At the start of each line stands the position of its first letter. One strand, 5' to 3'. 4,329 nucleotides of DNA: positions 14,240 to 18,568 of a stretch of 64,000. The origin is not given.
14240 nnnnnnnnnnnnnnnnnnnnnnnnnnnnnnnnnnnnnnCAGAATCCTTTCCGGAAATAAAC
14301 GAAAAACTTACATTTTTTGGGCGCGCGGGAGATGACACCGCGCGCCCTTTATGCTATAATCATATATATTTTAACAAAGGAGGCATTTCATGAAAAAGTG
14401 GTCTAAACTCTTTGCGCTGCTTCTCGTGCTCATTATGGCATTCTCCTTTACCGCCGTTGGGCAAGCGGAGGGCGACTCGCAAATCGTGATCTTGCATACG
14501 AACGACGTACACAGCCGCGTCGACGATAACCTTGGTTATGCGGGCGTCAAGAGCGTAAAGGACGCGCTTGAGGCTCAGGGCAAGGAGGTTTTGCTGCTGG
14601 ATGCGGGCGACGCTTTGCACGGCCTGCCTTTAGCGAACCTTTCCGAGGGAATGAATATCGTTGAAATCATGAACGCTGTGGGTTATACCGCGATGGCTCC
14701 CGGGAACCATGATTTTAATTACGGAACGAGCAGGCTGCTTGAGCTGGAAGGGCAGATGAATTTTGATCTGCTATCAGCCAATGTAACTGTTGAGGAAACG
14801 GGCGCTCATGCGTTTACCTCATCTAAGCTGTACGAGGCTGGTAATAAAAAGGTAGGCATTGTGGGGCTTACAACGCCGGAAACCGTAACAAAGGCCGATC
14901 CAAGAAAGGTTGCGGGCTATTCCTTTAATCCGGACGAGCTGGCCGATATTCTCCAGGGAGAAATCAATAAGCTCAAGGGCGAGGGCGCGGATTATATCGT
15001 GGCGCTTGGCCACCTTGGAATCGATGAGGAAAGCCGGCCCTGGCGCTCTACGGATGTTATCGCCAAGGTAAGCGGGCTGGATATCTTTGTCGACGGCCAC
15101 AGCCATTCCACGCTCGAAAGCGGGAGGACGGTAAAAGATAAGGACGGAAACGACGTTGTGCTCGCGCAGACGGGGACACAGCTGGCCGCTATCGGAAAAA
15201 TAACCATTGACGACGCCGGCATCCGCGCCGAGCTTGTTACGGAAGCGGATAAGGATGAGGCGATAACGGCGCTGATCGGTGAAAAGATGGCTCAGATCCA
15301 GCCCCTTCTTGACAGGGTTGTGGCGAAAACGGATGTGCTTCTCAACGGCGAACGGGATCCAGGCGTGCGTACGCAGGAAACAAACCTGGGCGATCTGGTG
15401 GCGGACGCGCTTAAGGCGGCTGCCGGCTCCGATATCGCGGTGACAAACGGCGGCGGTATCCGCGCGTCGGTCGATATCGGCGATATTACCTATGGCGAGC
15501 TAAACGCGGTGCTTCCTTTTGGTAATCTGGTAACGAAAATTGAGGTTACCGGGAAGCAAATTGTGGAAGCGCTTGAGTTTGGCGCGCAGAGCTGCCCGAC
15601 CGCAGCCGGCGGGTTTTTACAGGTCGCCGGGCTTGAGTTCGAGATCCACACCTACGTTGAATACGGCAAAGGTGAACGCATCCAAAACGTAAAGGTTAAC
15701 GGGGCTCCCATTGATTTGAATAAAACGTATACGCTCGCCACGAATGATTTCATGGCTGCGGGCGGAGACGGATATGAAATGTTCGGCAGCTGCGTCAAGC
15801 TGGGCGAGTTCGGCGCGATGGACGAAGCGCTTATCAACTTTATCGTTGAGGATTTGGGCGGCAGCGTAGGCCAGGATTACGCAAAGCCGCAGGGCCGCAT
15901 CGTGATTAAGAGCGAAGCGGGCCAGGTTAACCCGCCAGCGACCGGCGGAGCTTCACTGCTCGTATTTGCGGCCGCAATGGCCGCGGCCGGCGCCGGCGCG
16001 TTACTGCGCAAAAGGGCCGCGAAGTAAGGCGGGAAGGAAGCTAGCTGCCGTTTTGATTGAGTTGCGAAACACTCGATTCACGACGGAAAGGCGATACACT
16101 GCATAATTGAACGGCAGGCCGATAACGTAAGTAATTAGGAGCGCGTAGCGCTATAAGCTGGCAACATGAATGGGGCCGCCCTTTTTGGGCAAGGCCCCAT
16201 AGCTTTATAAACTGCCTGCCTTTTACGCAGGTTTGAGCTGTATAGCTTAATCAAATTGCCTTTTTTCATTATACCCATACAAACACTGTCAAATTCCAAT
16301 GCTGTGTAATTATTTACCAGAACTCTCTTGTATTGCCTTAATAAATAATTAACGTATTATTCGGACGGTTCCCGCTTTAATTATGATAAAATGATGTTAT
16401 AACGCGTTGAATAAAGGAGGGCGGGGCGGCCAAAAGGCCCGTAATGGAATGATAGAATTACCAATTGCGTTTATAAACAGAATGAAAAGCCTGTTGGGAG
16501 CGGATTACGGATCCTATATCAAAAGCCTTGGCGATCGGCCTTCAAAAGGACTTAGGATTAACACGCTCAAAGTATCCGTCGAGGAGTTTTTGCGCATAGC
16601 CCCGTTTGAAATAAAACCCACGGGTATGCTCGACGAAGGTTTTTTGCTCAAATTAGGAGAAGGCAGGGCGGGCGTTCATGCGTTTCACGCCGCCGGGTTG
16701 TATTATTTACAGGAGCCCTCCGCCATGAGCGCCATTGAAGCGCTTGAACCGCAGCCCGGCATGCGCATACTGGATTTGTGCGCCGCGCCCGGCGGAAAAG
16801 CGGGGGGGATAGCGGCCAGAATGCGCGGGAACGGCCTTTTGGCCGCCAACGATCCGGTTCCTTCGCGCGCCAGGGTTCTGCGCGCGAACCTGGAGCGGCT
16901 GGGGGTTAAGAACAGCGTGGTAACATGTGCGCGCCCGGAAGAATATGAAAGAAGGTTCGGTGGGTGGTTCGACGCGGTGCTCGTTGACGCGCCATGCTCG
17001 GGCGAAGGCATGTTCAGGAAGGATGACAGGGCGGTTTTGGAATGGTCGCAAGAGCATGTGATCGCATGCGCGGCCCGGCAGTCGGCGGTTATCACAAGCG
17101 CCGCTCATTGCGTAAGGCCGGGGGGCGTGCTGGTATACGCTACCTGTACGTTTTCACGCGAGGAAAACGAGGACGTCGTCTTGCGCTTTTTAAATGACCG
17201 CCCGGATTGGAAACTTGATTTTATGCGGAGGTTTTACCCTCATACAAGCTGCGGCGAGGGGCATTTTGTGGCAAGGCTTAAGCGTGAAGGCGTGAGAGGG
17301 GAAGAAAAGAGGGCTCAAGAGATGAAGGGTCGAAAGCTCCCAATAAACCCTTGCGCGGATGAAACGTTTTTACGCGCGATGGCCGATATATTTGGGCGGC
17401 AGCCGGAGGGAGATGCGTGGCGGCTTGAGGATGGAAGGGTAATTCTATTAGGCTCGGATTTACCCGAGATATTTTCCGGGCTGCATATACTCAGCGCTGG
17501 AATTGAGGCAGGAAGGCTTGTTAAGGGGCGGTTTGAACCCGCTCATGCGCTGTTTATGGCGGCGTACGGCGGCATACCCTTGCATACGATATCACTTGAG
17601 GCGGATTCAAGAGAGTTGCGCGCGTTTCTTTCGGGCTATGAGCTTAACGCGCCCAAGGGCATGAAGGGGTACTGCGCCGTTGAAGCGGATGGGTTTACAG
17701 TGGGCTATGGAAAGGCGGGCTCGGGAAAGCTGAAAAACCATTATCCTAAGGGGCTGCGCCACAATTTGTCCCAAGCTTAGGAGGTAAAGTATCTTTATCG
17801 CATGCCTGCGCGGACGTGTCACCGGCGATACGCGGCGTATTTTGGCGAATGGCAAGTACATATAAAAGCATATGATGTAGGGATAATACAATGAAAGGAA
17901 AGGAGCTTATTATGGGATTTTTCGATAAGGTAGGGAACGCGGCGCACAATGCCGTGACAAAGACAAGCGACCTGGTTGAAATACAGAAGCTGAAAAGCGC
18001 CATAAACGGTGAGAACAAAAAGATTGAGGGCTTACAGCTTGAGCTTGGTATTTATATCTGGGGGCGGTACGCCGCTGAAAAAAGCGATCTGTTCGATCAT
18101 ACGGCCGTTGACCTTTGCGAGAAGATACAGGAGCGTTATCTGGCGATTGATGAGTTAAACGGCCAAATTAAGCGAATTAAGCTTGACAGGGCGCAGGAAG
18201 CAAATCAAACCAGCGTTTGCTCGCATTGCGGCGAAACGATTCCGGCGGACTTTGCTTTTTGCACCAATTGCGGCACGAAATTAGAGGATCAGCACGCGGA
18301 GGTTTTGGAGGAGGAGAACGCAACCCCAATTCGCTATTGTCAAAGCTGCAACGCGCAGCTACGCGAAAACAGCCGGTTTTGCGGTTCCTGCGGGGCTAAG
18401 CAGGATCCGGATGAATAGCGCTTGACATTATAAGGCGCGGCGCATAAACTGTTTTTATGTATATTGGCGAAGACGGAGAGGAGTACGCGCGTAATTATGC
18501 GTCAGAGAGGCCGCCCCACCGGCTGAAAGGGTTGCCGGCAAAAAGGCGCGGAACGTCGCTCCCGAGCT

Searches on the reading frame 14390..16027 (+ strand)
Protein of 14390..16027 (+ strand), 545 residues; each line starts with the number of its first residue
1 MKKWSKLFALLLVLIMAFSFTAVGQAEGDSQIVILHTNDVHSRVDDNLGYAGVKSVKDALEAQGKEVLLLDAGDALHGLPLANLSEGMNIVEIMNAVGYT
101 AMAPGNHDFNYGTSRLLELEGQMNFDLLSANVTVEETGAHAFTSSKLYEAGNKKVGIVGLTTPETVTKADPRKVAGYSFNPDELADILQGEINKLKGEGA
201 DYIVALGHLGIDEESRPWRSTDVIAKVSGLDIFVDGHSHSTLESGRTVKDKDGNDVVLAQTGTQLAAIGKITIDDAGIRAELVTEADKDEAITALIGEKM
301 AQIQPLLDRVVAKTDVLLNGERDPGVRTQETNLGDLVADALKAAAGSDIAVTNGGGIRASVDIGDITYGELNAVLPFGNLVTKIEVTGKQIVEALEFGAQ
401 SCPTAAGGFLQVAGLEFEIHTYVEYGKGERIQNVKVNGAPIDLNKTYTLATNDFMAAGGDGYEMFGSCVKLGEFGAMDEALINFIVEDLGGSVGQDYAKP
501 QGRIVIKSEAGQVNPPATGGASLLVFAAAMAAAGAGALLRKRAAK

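Call 58: search_protein_families(library=pfam, proteins=[window:14390-16027:+], max_evalue=0.00001)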
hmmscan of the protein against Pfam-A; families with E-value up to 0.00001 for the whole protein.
window:14390-16027:+ (545 aa): 2 families
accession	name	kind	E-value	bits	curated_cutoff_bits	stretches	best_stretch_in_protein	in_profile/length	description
PF02872.23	5_nucleotid_C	-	1.5e-44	152.3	23.6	1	310-466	1-157/158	5'-nucleotidase, C-terminal domain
PF00149.33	Metallophos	-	1.9e-10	41.9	21.5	1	33-240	2-190/191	Calcineurin-like phosphoesterase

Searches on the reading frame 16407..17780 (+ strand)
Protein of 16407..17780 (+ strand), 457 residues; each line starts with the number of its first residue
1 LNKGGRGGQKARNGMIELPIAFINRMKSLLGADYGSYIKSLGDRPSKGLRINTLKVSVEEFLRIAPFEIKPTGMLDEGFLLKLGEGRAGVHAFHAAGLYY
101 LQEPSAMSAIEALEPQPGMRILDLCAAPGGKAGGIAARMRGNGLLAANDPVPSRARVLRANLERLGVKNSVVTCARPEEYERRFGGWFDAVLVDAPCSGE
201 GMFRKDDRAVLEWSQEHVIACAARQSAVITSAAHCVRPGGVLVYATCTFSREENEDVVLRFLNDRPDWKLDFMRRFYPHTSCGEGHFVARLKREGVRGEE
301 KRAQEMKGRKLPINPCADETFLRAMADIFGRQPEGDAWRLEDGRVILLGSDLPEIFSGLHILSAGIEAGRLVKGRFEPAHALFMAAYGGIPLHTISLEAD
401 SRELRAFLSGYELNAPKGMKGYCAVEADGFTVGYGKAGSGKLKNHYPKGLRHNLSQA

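Call 58: search_protein_families(library=pfam, proteins=[window:16407-17780:+], max_evalue=0.00001)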
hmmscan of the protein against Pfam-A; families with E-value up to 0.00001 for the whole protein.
window:16407-17780:+ (457 aa): 4 families
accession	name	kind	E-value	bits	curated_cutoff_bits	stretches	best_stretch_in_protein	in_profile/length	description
PF01189.24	Methyltr_RsmB-F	-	3.7e-44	151.2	27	1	112-291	3-198/199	16S rRNA methyltransferase RsmB/F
PF17125.10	Methyltr_RsmF_N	-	1.1e-22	80.7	34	1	18-104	1-86/86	N-terminal domain of 16S rRNA methyltransferase RsmF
PF13636.12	Methyltranf_PUA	-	4.8e-13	49.4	27.6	1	405-451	2-48/49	RNA-binding PUA-like domain of methyltransferase RsmF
PF17126.11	RsmF_methylt_CI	-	9.1e-08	32.5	27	1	333-385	10-60/61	RsmF rRNA methyltransferase first C-terminal domain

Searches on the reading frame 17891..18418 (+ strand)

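Call 58: search_protein_families(library=pfam, proteins=[window:17891-18418:+], max_evalue=0.00001)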
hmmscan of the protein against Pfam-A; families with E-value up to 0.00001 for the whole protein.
window:17891-18418:+ (175 aa): 5 families
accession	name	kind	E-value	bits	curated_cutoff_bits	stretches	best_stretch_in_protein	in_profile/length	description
PF13240.11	Zn_Ribbon_1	-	8.2e-15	54.5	25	2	110-131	2-23/23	zinc-ribbon domain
PF12773.13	DZR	-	2.9e-11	43.8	27.3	1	110-168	1-45/45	Double zinc ribbon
PF24463.1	DUF7577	-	5e-10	39.3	28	1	107-132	2-27/27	Domain of unknown function (DUF7577)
PF17032.10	Zn_ribbon_15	-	1.8e-09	38.7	28.9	0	103-128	48-73/73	zinc-ribbon family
PF13248.11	Zn_ribbon_3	-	3.4e-07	29.9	27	0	109-131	4-26/26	zinc-ribbon domain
